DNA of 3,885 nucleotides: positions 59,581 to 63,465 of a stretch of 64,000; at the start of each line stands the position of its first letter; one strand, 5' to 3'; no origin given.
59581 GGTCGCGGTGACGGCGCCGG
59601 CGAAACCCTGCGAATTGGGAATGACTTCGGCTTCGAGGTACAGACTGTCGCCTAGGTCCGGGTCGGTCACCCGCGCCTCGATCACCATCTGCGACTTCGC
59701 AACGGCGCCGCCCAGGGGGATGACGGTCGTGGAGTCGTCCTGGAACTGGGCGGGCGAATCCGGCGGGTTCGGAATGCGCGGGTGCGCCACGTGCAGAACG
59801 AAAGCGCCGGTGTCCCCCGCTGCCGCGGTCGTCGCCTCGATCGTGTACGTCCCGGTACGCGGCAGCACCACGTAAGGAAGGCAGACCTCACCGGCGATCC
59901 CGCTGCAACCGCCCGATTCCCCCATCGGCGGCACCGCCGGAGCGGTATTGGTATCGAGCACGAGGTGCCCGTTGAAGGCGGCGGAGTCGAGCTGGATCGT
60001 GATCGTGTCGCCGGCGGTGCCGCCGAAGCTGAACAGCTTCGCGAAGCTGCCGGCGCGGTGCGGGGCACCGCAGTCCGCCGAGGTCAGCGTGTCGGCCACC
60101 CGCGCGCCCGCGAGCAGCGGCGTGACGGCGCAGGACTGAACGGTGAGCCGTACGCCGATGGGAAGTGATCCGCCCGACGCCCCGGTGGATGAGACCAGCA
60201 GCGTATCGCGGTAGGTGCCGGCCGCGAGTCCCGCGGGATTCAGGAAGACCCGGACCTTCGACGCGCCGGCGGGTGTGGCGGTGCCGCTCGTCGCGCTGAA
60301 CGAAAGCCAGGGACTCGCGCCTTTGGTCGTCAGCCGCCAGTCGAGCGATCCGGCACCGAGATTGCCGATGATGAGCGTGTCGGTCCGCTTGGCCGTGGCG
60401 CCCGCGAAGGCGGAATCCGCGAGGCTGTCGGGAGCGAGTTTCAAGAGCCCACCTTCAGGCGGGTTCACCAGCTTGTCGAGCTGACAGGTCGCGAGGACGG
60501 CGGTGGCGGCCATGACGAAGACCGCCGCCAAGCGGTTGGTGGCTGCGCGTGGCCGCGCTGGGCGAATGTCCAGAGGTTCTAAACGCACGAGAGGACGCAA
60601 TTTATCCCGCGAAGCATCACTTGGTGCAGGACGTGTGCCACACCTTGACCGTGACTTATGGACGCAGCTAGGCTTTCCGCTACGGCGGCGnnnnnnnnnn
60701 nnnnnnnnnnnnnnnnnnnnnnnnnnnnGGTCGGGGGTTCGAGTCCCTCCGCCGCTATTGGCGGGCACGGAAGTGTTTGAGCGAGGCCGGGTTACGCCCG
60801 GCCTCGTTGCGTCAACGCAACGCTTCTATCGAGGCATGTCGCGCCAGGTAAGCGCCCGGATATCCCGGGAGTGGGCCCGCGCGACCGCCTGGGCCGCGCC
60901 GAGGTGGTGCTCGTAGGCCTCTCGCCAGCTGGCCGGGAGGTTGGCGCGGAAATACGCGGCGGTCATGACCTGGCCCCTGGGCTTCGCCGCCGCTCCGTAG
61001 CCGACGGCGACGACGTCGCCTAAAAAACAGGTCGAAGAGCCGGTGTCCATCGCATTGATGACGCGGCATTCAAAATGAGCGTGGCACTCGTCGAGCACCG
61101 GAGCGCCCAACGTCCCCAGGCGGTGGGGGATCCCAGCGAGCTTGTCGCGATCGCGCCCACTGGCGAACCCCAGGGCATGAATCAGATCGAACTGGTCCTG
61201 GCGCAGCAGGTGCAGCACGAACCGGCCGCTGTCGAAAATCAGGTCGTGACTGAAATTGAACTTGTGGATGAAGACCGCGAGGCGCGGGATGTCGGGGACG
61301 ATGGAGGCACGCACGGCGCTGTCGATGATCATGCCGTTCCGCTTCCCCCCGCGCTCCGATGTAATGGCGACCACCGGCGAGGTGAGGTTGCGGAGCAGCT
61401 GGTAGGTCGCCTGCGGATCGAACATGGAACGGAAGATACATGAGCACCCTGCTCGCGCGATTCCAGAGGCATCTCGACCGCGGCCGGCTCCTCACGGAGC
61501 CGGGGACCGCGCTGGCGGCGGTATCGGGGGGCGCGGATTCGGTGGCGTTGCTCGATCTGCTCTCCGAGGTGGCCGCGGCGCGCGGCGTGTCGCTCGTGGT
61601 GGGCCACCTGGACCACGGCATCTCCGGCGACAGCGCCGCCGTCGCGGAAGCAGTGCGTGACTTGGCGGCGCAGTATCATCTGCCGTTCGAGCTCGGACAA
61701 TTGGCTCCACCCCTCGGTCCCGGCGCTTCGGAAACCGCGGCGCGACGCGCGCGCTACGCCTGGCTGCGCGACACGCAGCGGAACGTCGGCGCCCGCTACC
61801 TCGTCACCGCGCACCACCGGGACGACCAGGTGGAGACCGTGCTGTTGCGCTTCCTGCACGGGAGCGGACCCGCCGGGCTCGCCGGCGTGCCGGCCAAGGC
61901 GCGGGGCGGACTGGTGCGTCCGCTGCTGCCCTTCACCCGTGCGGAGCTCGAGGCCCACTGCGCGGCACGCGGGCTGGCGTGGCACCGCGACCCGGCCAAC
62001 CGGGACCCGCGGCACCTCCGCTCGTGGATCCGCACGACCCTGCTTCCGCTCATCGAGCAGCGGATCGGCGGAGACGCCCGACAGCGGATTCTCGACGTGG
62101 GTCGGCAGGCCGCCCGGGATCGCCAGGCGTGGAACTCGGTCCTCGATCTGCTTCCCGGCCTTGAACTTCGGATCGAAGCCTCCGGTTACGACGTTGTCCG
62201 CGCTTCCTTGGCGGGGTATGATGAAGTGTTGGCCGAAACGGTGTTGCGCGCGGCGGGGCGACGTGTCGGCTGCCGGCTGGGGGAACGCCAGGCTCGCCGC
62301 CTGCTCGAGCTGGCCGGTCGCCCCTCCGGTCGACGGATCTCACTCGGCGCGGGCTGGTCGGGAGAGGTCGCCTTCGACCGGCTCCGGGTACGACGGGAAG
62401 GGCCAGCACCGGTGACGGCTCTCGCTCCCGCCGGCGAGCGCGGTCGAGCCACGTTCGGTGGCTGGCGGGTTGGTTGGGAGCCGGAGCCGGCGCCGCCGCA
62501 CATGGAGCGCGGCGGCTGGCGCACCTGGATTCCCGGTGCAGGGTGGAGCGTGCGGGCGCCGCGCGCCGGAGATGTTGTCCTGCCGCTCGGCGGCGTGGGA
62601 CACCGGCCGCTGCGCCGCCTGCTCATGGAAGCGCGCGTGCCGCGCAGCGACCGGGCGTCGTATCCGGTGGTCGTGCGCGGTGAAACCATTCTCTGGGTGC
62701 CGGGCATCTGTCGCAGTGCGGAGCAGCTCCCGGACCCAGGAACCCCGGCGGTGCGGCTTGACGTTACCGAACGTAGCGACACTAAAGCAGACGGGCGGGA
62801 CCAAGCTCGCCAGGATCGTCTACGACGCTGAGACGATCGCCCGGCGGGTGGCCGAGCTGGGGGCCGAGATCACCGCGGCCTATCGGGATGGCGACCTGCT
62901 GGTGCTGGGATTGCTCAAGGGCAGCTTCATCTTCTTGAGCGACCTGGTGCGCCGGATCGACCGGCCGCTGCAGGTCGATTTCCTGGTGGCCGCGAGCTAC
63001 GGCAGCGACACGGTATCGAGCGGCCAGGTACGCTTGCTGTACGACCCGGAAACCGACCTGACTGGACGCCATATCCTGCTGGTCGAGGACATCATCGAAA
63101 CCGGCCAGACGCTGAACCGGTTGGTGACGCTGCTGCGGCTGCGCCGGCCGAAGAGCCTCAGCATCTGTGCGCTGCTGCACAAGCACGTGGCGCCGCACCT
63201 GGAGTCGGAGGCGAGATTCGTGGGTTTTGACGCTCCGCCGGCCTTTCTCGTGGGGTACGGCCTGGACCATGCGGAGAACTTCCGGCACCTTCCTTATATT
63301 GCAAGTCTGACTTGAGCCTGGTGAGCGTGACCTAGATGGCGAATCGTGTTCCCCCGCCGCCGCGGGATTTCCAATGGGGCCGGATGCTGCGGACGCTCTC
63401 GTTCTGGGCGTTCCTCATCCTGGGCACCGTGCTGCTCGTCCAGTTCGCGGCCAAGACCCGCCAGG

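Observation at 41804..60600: Candidate uncharacterised cell-surface module: giant Ig-repeat lipoprotein plus kinase-fold/PEGA protein plus TPR/TM protein plus small OM beta-barrel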

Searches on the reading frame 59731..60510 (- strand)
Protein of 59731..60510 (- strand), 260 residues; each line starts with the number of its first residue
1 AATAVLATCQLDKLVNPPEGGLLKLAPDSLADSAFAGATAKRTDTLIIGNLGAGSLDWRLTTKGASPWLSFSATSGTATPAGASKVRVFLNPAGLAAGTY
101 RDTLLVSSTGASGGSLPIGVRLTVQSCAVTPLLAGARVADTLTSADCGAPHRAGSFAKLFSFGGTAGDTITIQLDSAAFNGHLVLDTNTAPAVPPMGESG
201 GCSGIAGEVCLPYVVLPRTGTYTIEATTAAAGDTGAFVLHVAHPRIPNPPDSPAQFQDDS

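Call 39: search_protein_families(library=pfam, proteins=[window:59731-60510:-], max_evalue=0.01)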
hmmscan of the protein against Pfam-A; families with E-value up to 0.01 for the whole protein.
window:59731-60510:- (260 aa): 2 families
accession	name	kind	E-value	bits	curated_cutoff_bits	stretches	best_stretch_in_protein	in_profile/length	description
PF19190.6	BACON_2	-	3.5e-05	24.1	25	1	24-113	3-88/94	Viral BACON domain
PF22544.2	HYDIN_VesB_CFA65-like_Ig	-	0.006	17.2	25.5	0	41-112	20-89/100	HYDIN/CFA65/VesB-like, Ig-like domain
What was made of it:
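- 60130..60447 (-): First Ig-like domain, BACON_2-like (aa 52-157). Pfam BACON_2 E 3.5e-5, just under the gathering score (call 39).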

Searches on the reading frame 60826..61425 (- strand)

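Call 67: search_protein_families(library=pfam, proteins=[window:60826-61425:-], max_evalue=0.00001)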
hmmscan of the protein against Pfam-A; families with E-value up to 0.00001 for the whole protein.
window:60826-61425:- (199 aa): 1 family
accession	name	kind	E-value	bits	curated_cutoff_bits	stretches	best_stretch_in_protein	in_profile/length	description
PF01613.24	Flavin_Reduct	-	6.4e-31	108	27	1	12-150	2-140/153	Flavin reductase like domain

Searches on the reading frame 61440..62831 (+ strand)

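Call 67: search_protein_families(library=pfam, proteins=[window:61440-62831:+], max_evalue=0.00001)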
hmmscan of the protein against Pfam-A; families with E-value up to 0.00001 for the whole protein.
window:61440-62831:+ (463 aa): 2 families
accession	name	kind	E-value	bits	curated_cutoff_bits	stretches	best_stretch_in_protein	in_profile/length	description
PF01171.26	ATP_bind_3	-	4.8e-43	147.4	27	1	25-199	3-181/182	PP-loop family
PF11734.13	TilS_C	-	7e-13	48.2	22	1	370-440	2-72/74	TilS substrate C-terminal domain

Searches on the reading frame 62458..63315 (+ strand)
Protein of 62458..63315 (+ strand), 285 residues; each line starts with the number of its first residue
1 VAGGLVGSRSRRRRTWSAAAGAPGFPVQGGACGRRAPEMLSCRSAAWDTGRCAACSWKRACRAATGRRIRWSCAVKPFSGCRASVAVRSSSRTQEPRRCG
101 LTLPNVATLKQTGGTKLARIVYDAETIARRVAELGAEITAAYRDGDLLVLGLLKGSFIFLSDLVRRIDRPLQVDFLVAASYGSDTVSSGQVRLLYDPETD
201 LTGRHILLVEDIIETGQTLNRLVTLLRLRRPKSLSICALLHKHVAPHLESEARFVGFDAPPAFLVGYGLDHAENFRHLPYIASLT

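Call 67: search_protein_families(library=pfam, proteins=[window:62458-63315:+], max_evalue=0.00001)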
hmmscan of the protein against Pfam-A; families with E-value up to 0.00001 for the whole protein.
window:62458-63315:+ (285 aa): 1 family
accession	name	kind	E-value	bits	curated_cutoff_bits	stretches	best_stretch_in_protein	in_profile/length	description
PF00156.33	Pribosyltran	-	6.6e-21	74.7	26.3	1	121-270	5-156/158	Phosphoribosyl transferase domain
